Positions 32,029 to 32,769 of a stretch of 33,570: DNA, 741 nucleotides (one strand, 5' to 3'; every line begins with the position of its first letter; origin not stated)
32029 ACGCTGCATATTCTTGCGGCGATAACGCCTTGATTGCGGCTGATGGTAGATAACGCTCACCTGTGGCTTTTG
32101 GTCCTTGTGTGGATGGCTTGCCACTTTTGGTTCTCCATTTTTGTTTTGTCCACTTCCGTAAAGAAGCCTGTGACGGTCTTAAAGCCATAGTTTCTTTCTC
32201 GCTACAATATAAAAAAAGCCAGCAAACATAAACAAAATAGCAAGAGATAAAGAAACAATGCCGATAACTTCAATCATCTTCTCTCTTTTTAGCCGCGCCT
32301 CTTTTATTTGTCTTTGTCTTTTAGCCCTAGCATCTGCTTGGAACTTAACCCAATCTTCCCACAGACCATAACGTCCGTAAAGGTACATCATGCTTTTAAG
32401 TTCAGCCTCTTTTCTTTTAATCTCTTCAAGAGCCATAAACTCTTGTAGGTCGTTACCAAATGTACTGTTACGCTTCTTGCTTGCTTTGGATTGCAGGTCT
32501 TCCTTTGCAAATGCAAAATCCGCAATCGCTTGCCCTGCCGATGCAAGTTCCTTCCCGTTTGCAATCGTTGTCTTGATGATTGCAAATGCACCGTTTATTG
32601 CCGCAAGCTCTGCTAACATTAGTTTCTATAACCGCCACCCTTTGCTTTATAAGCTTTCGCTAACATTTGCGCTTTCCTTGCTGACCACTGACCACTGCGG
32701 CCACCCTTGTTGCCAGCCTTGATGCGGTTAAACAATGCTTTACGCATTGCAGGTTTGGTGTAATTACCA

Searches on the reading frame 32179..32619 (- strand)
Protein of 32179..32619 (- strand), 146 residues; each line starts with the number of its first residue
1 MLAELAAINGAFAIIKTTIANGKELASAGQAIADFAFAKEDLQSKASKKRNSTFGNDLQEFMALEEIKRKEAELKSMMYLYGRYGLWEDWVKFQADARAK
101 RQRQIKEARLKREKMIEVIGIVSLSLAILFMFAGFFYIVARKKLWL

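Call 23: search_protein_families(library=phrogs, proteins=[window:32179-32619:-], max_evalue=0.001)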
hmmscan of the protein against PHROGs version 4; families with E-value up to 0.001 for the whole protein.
window:32179-32619:- (146 aa): 1 family
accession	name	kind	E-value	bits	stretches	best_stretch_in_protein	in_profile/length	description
phrog_32327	-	unknown function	1.9e-17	64.6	1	5-139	8-144/152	-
